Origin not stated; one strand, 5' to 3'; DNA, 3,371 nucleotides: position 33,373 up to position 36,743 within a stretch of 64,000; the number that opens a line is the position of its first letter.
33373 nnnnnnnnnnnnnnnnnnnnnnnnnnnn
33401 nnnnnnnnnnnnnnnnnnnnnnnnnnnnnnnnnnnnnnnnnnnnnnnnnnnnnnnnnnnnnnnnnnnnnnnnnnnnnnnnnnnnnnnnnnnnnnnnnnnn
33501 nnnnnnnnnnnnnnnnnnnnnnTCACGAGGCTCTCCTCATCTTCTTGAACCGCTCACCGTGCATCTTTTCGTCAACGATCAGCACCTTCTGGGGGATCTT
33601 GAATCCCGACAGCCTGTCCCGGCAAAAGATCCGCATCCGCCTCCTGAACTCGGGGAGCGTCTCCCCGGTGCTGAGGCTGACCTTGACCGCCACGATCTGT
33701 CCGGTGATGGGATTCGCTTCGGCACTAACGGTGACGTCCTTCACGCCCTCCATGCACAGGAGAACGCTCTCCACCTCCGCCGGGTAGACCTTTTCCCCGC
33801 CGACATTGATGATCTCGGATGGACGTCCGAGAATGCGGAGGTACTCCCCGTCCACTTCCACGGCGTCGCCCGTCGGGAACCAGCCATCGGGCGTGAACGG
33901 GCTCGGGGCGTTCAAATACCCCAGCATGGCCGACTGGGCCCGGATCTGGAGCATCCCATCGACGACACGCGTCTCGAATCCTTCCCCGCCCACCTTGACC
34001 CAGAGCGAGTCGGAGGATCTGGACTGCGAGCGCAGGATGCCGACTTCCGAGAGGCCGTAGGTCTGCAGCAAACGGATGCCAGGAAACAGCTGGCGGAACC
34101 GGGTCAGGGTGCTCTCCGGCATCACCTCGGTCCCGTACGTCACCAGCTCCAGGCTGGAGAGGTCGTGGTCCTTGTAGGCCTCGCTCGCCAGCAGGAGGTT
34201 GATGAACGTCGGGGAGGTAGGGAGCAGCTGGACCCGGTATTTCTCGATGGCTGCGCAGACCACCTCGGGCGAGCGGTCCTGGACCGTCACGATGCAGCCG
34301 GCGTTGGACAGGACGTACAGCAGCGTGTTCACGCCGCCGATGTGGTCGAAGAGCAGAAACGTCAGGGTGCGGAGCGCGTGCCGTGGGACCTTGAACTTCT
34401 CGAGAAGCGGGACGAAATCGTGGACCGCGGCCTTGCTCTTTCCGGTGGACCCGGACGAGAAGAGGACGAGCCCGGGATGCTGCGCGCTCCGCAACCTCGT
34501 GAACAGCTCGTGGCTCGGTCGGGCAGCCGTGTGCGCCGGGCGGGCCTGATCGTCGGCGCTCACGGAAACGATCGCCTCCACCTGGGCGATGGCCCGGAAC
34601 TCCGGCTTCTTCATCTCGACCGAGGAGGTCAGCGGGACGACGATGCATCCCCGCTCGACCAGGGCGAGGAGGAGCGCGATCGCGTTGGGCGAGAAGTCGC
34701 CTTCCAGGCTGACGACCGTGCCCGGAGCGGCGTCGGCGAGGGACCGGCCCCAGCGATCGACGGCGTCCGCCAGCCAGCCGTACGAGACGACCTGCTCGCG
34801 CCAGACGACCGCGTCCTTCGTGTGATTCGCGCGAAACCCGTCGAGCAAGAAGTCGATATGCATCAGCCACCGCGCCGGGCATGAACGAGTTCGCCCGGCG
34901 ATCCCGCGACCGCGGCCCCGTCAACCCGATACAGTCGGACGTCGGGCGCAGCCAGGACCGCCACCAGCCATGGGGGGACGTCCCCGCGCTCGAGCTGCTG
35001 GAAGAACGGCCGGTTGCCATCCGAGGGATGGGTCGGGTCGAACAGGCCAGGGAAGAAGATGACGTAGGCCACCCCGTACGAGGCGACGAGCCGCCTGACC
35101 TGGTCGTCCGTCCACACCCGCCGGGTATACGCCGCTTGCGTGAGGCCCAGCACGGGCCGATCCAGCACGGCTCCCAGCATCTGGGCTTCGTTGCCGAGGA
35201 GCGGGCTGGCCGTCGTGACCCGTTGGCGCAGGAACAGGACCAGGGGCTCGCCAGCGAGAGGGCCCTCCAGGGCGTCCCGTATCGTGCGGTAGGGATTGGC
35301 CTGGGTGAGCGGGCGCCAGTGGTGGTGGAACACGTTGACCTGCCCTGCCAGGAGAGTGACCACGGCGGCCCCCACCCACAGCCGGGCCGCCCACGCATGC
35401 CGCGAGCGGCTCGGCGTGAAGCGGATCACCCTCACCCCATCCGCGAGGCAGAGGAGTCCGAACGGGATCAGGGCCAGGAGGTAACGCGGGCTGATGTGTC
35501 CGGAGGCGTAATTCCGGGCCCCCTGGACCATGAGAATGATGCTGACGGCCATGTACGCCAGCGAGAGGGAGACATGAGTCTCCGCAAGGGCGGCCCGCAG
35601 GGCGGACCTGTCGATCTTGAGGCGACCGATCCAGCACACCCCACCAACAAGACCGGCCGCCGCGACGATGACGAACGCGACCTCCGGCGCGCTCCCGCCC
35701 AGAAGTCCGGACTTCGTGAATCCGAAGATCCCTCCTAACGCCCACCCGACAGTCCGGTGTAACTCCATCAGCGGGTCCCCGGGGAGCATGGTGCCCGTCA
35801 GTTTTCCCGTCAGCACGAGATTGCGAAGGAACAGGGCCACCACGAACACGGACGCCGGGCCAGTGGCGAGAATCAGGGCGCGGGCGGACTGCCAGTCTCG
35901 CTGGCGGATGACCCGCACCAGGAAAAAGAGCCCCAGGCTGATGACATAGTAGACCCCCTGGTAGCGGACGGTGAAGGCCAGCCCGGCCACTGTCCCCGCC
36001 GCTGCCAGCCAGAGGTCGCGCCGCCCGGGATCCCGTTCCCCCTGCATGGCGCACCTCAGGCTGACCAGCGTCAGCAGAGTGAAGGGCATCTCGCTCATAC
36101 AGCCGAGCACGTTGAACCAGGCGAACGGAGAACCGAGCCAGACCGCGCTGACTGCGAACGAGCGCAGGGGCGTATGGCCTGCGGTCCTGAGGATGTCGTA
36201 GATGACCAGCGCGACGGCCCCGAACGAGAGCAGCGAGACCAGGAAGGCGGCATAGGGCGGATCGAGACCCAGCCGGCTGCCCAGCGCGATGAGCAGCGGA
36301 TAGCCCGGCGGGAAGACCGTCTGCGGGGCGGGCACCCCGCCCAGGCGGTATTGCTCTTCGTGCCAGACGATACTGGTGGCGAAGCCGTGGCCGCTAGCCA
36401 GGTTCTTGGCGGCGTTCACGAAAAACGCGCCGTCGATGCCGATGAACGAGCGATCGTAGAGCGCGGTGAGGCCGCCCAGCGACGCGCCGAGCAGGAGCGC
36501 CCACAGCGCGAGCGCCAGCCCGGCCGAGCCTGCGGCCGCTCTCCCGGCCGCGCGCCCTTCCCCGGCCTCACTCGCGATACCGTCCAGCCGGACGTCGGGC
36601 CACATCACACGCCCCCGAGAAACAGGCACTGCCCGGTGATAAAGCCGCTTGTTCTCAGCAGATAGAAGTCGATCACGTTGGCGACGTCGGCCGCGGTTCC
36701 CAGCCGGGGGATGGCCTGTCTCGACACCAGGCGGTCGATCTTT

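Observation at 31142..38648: An acyl-carrier module sits inside the glycan locus, pointing to a lipid-linked or N/O-acylated glycan.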

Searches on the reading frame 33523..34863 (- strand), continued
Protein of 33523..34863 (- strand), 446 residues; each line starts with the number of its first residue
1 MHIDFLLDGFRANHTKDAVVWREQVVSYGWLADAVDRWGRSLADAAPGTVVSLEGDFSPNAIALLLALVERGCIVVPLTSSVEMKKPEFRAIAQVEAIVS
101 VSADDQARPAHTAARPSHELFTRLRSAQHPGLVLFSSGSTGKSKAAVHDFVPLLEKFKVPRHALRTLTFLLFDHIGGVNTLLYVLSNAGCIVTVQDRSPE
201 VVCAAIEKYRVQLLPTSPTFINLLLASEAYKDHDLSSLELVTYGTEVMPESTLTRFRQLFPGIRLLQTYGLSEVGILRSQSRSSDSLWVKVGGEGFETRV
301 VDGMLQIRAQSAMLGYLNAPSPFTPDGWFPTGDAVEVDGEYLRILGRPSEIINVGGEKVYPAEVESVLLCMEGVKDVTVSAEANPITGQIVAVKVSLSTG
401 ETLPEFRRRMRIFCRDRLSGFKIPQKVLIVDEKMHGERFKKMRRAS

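Call 77: get_annotated_region(hit=H1, flank=12000)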
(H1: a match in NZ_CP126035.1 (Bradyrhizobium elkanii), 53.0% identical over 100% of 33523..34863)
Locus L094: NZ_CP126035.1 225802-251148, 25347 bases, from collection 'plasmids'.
description: Bradyrhizobium elkanii strain S05J-Be plasmid pS05J, complete sequence
organism: Bradyrhizobium elkanii (NCBI taxid 29448)
taxonomy: Bacteria; Pseudomonadota; Alphaproteobacteria; Hyphomicrobiales; Nitrobacteraceae; Bradyrhizobium; Bradyrhizobium elkanii
host: -; source: Glycine max,soybean,root nodule; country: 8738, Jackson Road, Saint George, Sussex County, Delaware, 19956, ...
typing (MOB-suite, as given by PLSDB): conjugative; replicon rep_cluster_506; relaxase MOBP,MOBP; mating-pair formation MPF_T
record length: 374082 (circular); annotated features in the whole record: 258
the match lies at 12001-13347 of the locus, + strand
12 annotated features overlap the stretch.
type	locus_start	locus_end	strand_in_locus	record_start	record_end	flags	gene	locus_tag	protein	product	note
CDS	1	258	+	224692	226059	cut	-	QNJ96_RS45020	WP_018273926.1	HlyD family secretion protein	-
CDS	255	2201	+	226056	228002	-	-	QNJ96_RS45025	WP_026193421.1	glycosyltransferase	-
CDS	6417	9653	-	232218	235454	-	-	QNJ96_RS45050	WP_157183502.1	hypothetical protein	-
CDS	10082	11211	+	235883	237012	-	-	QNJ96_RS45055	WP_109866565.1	IS3-like element ISRj2 family transposase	-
CDS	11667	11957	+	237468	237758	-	-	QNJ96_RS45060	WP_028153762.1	hypothetical protein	-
CDS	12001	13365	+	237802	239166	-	-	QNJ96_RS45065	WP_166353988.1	fatty acid--CoA ligase family protein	-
CDS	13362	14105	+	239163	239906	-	-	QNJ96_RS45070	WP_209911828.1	SDR family oxidoreductase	-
CDS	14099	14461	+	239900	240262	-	-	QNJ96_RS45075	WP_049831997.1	acyl carrier protein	GO:0006633 - fatty acid biosynthetic process [Evidence IEA]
CDS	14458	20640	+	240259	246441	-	-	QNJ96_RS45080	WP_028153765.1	type I polyketide synthase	-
CDS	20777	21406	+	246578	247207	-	-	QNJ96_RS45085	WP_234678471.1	alpha/beta fold hydrolase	-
CDS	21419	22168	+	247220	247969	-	-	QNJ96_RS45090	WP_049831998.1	4'-phosphopantetheinyl transferase superfamily protein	-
CDS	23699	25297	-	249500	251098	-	-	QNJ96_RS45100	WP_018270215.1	IS66 family transposase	-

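Call 78: get_annotated_region(hit=H9, flank=12000)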
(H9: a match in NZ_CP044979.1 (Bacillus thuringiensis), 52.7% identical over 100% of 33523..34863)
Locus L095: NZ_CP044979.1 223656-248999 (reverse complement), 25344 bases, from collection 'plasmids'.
description: Bacillus thuringiensis strain BT62 plasmid pBT62A, complete sequence
organism: Bacillus thuringiensis (NCBI taxid 1428)
taxonomy: Bacteria; Bacillota; Bacilli; Bacillales; Bacillaceae; Bacillus; Bacillus thuringiensis
host: -; source: whole organism,soil sample; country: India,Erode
typing (MOB-suite, as given by PLSDB): non-mobilizable; replicon rep_cluster_125; mating-pair formation MPF_T
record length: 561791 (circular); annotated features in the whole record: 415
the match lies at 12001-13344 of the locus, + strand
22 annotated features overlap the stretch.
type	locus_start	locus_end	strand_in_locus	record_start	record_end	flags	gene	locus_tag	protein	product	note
CDS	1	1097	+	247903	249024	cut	tnpB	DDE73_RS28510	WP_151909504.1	IS200/IS605 family element RNA-guided endonuclease TnpB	-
CDS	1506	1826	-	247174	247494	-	-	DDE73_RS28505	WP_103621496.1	TM2 domain-containing protein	-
CDS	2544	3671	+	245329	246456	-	-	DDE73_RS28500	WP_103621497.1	copper amine oxidase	-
CDS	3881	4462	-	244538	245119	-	-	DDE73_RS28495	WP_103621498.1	hypothetical protein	-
CDS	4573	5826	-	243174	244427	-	-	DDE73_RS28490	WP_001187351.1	MFS transporter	GO:0055085 - transmembrane transport [Evidence IEA]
CDS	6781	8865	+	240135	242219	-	-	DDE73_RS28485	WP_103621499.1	alpha-amylase family glycosyl hydrolase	GO:0005975 - carbohydrate metabolic process [Evidence IEA]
CDS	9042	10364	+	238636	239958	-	-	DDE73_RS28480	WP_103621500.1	alpha/beta hydrolase-fold protein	-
CDS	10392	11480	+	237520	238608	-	-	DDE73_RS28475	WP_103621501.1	hypothetical protein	-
CDS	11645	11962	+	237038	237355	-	-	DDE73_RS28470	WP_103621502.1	acyl carrier protein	-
CDS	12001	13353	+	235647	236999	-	-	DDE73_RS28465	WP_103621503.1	fatty acid--CoA ligase family protein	-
CDS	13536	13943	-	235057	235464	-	-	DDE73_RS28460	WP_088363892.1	DoxX family protein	-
CDS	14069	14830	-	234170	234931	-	-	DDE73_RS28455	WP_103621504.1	hydralysin-2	-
CDS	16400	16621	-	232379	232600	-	-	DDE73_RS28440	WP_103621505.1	hypothetical protein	-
CDS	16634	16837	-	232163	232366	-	-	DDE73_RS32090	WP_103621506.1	hypothetical protein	-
CDS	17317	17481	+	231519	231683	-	-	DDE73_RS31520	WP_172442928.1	hypothetical protein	-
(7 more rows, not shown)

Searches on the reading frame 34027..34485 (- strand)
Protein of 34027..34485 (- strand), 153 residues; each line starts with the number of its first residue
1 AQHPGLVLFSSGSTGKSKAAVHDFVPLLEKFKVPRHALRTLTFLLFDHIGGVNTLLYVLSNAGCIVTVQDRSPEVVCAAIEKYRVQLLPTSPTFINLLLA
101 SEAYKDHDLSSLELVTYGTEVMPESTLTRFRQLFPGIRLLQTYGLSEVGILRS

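Call 49: search_solved_structures(query=window:34027-34485:-, max_evalue=0.001, show_alignments=5)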
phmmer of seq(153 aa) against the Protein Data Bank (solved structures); distinct sequences matched with E-value up to 0.001: 30.
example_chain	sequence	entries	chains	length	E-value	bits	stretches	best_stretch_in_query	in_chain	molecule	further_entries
4w8o_A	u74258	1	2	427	1.6e-07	34.6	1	6-151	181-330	luciferase-like enzymeAMP-CoA-ligase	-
6sq8_A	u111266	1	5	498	5.2e-07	32.9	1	5-150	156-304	Fatty acid CoA ligase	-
6h1b_A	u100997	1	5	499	5.3e-07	32.9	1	5-150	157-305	Fatty acid CoA ligase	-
9bhy_A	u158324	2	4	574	6.6e-07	32.6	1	59-147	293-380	2,3-dihydroxybenzoate-AMP ligase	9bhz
3a9u_A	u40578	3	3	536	2e-06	31.1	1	45-150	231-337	4-coumarate--CoA ligase | 4-coumarate:CoA ligase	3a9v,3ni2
5bsw_A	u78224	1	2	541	7.8e-06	29.1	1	44-151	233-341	4-coumarate--CoA ligase 2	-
2qvz_X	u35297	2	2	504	1.1e-05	28.7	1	3-147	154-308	4-Chlorobenzoate CoA Ligase/Synthetase | 4-Chlorobenzoate CoA Ligase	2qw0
5bsm_A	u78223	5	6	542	1.2e-05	28.6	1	44-150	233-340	4-coumarate--CoA ligase 2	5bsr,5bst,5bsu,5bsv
3dlp_X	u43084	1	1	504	1.4e-05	28.3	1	3-147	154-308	4-Chlorobenzoate CoA Ligase/Synthetase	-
1t5d_X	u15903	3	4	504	1.4e-05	28.3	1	3-147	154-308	4-chlorobenzoyl CoA ligase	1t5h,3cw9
2qvx_X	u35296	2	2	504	1.8e-05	28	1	3-147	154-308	4-Chlorobenzoate CoA Ligase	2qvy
3cw8_X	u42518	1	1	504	2e-05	27.8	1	3-147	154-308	4-chlorobenzoyl CoA ligase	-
5u95_A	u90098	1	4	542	2.2e-05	27.6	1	44-150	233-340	4-coumarate--CoA ligase 2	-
8wev_A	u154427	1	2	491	4.9e-05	26.5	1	6-148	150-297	Feruloyl-CoA Synthetase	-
8weu_A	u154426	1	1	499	5.1e-05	26.5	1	6-148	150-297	Fatty-acyl-CoA synthase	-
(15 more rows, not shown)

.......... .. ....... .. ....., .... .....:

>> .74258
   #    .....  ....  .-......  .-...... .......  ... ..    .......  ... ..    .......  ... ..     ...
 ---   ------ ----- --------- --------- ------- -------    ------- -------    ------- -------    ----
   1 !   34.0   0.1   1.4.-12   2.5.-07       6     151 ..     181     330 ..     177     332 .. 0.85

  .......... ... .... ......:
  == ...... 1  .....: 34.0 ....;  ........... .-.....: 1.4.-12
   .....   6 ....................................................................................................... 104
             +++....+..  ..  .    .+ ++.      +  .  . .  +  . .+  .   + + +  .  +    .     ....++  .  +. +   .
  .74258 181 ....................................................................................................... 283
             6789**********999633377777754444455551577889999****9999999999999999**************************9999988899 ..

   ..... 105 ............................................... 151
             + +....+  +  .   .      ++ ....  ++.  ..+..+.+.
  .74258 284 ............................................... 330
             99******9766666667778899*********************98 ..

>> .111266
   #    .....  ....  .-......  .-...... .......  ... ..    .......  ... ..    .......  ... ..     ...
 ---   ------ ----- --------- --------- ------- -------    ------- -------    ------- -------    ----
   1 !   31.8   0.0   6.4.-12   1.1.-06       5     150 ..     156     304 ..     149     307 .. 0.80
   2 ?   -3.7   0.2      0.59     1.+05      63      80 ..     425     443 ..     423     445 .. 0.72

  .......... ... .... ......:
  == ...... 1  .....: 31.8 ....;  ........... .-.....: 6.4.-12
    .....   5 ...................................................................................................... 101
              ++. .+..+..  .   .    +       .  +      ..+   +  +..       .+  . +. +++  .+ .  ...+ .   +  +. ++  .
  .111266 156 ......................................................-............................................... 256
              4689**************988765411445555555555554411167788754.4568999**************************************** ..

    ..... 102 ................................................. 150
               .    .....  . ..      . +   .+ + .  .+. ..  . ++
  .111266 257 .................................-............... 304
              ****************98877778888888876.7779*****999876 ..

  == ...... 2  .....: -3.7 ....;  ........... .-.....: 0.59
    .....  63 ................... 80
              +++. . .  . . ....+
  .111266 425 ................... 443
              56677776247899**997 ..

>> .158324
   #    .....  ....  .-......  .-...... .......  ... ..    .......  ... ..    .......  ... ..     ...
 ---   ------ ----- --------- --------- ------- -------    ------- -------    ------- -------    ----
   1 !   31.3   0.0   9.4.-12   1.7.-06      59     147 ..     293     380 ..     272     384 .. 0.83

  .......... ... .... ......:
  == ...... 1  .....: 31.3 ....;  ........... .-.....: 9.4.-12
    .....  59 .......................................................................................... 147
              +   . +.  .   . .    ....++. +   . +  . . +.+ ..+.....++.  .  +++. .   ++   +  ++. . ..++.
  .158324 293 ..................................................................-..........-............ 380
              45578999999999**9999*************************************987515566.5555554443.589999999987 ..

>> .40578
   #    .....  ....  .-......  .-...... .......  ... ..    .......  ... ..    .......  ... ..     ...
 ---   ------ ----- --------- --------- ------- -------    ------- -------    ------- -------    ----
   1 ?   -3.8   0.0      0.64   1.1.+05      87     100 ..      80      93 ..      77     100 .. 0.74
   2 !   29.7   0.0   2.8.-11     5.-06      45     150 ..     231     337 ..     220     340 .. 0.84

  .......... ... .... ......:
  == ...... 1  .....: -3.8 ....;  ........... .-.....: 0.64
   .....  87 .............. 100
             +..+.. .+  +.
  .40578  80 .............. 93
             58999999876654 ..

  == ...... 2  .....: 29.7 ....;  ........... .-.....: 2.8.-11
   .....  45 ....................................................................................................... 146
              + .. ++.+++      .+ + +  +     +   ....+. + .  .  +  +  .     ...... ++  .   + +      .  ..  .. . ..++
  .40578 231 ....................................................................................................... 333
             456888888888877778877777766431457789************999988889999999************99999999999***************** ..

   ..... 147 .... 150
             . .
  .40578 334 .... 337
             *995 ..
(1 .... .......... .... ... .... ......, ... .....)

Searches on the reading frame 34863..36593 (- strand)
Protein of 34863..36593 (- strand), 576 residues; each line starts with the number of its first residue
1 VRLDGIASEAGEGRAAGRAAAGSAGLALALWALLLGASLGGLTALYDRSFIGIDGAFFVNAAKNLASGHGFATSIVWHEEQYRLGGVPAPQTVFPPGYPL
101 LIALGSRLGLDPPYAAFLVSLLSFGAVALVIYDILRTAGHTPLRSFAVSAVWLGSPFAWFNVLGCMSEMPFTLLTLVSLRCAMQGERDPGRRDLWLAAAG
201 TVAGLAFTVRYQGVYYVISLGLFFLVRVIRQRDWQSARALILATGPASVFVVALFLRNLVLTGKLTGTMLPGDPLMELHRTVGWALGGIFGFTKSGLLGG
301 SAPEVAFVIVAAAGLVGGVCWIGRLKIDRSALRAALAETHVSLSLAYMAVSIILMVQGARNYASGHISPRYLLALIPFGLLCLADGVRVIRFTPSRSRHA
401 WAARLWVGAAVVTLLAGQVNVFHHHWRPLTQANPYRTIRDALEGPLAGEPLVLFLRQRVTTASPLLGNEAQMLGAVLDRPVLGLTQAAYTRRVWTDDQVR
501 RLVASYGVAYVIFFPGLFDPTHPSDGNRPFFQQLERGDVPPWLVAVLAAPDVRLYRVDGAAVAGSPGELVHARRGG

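Call 4: search_protein_families(library=pfam, proteins=[window:34863-36593:-], max_evalue=0.01)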
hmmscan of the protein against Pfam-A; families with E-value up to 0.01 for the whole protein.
window:34863-36593:- (576 aa): 3 families
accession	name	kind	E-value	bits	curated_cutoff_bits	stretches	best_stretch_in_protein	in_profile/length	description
PF13231.12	PMT_2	-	1.4e-07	32.3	26.1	1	95-245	3-149/160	Dolichyl-phosphate-mannose-protein mannosyltransferase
PF09852.15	DUF2079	-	7e-06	25.8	28.2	1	54-431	11-347/459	Predicted membrane protein (DUF2079)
PF02366.24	PMT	-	0.0042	17.1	22.7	0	166-233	135-205/245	Dolichyl-phosphate-mannose-protein mannosyltransferase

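Call 5: search_protein_families(library=ncbifam, proteins=[window:34863-36593:-], max_evalue=0.01)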
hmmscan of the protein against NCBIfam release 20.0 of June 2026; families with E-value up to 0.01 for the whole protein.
window:34863-36593:- (576 aa): 1 family
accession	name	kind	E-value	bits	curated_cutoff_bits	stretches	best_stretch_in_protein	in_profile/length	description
NF047440.1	LA3751_2_3_fam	subfamily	2.4e-10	39.8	200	1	93-382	80-350/460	LA_3751/LA_3752 family putative glycosyltransferase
